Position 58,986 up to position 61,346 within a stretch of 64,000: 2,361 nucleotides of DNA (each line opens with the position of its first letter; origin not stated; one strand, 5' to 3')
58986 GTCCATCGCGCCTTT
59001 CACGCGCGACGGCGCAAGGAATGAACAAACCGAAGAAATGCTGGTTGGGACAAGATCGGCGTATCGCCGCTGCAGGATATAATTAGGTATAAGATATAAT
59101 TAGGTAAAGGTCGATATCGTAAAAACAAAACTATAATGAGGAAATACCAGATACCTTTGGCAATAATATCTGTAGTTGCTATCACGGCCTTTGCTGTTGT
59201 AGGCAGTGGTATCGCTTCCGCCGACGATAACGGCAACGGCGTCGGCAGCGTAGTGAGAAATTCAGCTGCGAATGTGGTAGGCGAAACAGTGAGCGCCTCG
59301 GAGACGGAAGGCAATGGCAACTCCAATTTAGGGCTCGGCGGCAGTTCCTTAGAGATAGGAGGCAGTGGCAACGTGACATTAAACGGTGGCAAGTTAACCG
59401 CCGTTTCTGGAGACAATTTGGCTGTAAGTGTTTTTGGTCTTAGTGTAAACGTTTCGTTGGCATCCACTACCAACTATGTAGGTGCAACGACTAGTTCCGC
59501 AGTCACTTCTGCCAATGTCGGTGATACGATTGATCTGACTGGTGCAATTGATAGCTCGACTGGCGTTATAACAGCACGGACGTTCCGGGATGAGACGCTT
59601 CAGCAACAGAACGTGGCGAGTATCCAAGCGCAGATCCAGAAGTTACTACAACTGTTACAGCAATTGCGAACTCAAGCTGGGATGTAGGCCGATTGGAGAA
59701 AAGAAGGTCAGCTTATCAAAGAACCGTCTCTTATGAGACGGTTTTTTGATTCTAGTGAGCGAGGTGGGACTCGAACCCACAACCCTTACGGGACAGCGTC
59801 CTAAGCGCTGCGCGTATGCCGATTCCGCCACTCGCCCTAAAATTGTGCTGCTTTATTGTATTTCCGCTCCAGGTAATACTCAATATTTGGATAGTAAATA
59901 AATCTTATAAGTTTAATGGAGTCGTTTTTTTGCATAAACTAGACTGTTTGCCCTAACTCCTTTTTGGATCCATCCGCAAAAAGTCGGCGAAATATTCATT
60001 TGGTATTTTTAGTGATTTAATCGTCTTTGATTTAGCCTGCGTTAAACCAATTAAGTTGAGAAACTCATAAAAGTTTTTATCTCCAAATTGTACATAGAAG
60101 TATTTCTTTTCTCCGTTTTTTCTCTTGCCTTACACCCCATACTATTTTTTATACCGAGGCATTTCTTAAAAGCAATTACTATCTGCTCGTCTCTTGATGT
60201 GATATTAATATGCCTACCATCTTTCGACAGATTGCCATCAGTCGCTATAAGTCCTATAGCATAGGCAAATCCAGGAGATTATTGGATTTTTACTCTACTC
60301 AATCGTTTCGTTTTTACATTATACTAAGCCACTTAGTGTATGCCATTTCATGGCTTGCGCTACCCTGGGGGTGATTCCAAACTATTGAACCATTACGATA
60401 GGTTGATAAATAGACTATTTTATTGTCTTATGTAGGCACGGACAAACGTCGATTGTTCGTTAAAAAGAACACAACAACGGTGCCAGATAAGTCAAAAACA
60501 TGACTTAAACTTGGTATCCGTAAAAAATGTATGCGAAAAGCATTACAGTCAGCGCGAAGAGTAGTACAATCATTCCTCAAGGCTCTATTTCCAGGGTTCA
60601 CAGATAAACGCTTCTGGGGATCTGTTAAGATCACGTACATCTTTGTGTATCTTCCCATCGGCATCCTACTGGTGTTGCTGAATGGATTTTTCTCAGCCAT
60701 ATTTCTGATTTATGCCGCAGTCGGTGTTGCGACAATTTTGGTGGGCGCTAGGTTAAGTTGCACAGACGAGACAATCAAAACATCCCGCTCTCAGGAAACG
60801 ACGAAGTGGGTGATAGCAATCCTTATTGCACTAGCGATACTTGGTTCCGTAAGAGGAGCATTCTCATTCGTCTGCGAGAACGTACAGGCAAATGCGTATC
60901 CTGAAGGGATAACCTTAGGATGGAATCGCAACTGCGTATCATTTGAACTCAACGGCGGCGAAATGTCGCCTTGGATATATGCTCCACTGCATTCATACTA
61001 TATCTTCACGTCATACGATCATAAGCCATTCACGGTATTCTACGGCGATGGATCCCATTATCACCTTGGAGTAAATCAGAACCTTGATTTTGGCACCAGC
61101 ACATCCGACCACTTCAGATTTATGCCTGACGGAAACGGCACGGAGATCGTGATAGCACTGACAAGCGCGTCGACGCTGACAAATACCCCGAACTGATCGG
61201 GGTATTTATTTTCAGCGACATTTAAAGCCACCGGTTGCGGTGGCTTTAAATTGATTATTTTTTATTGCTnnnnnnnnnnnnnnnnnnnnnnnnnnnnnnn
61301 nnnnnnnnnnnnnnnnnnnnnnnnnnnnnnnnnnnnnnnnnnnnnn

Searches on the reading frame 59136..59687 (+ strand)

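Call 3: search_protein_families(library=pfam, proteins=[window:59136-59687:+], max_evalue=1)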
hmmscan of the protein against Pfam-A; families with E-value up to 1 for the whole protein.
window:59136-59687:+ (183 aa): 2 families
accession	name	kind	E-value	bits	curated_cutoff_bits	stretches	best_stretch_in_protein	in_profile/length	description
PF06892.16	Phage_CP76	-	0.054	13.8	26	1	107-179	65-141/146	Phage regulatory protein CII (CP76)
PF09429.15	Wbp11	-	0.14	13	24.3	1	151-173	30-52/78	WW domain binding protein 11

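Call 56: search_protein_families(library=ncbifam, proteins=[window:59136-59687:+], max_evalue=0.01)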
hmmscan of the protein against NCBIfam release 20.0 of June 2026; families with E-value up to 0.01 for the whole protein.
window:59136-59687:+ (183 aa): 0 families

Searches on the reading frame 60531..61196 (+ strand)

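Call 3: search_protein_families(library=pfam, proteins=[window:60531-61196:+], max_evalue=1)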
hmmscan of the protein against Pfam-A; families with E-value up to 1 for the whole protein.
window:60531-61196:+ (221 aa): 5 families
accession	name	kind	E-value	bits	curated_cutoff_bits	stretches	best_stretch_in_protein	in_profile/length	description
PF02673.24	BacA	-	0.0057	16.8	33.4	1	16-102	69-155/257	Bacitracin resistance protein BacA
PF17319.7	DUF5362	-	0.09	13.1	25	1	43-92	11-59/94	Family of unknown function (DUF5362)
PF19529.4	DUF6057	-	0.23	10.7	29.8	1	53-159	151-250/569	Family of unknown function (DUF6057)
PF13727.12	CoA_binding_3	-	0.25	11.8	25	1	32-95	21-83/175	CoA-binding domain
PF11990.13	DUF3487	-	0.28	11.4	27.8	1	19-72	16-68/114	Protein of unknown function (DUF3487)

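Call 56: search_protein_families(library=ncbifam, proteins=[window:60531-61196:+], max_evalue=0.01)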
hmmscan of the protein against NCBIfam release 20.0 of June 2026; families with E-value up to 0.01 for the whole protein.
window:60531-61196:+ (221 aa): 0 families
